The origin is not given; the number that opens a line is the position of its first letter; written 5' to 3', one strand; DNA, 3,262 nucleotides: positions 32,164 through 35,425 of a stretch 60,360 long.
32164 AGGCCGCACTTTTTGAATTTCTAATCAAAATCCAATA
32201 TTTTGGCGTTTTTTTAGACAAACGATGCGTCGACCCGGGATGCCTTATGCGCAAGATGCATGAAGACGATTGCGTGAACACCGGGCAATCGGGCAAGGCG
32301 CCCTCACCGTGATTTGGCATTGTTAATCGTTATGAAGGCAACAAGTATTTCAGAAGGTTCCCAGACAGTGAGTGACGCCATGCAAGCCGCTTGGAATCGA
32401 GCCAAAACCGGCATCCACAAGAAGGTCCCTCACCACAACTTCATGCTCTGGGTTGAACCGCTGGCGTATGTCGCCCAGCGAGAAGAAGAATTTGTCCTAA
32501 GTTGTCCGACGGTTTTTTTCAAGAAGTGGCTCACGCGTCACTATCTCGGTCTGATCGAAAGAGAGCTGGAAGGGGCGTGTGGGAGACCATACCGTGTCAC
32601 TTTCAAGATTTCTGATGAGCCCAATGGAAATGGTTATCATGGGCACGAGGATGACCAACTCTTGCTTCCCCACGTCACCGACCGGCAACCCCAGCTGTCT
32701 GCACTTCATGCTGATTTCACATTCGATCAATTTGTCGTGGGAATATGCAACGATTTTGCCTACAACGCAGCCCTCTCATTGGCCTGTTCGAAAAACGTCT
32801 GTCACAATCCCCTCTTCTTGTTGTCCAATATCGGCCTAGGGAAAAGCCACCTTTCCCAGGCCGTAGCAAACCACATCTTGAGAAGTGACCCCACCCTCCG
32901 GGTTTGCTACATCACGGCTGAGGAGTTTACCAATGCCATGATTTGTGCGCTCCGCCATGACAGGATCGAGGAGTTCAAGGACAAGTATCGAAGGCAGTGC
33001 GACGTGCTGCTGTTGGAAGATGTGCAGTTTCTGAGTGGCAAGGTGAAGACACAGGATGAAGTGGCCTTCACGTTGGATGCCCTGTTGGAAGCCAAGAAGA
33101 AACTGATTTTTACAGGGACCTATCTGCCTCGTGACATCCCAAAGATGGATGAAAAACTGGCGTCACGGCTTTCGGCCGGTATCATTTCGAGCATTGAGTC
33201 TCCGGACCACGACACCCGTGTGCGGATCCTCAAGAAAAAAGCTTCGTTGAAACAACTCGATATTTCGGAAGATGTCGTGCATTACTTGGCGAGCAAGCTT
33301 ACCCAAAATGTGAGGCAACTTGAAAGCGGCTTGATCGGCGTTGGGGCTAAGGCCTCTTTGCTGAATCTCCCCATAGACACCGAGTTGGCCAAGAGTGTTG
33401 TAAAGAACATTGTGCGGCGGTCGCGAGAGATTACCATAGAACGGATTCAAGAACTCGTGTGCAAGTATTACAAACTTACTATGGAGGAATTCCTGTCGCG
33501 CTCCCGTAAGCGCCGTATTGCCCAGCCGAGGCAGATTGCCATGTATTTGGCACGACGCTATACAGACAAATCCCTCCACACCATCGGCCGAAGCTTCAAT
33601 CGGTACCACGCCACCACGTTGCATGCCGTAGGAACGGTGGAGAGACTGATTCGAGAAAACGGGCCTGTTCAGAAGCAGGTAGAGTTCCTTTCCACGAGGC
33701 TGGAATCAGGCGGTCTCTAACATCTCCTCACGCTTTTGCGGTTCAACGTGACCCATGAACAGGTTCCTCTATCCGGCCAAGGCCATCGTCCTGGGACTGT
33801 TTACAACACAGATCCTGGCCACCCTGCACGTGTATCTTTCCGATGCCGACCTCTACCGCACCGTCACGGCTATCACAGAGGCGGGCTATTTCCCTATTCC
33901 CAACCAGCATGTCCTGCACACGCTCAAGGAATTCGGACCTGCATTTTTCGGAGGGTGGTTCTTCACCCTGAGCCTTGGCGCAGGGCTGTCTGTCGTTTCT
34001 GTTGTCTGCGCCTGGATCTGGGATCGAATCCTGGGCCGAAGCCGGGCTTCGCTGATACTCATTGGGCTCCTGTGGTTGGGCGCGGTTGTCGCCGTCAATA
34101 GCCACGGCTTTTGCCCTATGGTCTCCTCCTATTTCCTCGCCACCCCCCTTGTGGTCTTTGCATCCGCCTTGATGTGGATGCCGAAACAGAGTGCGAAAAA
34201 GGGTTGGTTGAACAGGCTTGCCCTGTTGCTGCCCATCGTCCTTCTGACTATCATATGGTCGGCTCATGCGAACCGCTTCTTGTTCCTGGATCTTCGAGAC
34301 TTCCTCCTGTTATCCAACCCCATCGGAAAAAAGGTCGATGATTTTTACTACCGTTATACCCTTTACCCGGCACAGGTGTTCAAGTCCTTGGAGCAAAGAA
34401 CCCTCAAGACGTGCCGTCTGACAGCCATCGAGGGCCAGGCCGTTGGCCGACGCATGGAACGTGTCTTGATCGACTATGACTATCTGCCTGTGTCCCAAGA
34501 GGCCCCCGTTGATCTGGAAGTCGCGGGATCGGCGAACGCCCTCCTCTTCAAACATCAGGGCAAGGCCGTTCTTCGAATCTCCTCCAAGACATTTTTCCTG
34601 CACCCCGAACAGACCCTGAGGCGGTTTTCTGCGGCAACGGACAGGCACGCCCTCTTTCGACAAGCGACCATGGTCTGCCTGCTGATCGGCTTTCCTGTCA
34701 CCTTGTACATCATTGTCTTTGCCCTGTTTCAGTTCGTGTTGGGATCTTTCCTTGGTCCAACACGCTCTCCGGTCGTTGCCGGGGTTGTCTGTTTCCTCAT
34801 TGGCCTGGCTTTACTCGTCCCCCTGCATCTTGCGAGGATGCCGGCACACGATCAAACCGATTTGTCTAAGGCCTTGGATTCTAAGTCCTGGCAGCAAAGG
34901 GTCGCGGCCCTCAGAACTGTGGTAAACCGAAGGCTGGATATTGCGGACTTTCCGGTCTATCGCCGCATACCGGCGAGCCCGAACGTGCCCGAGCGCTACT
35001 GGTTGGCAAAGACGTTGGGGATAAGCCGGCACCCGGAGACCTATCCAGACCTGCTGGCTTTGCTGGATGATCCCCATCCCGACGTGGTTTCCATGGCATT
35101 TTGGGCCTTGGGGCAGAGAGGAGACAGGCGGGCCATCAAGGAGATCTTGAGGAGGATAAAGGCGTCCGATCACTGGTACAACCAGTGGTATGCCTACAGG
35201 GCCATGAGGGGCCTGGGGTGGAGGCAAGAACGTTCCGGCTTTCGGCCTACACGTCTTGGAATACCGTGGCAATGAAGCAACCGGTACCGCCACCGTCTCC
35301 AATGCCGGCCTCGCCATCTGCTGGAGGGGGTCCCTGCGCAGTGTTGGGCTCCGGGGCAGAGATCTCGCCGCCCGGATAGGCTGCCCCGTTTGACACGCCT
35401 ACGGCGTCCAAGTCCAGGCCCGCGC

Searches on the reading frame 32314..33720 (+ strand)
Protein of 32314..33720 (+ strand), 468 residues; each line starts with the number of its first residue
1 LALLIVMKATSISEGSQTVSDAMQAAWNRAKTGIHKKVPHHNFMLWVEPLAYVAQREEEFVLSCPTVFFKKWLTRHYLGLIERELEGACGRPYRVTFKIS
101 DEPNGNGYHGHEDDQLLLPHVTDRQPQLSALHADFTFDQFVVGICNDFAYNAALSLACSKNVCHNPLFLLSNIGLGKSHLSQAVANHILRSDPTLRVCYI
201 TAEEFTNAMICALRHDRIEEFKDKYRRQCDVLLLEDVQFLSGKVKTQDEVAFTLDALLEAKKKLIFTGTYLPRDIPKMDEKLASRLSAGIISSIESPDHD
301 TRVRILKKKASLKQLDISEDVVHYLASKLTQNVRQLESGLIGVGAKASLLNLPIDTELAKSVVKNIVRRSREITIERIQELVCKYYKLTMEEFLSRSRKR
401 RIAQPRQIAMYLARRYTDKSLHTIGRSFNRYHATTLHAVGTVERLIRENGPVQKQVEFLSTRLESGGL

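Call 44: search_protein_families(library=pfam, proteins=[window:32314-33720:+], max_evalue=0.00001)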
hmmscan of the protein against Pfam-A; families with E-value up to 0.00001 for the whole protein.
window:32314-33720:+ (468 aa): 3 families
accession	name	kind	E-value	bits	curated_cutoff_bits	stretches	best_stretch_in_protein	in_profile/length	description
PF00308.24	Bac_DnaA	-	7e-48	163.3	23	1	131-291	1-160/162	Bacterial DnaA ATPAse domain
PF08299.17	Bac_DnaA_C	-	1.9e-25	89.1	31.5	1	375-441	1-68/69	Bacterial dnaA protein helix-turn-helix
PF11638.13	DnaA_N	-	1.5e-11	44.2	24.6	1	25-83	2-61/65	DnaA N-terminal domain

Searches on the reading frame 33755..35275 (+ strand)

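Call 44: search_protein_families(library=pfam, proteins=[window:33755-35275:+], max_evalue=0.00001)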
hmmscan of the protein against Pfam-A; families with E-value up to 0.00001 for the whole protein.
window:33755-35275:+ (506 aa): 1 family
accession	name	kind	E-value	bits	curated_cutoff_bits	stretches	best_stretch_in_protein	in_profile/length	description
PF13646.12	HEAT_2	-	2.7e-10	40.8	27.7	1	408-484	11-87/88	HEAT repeats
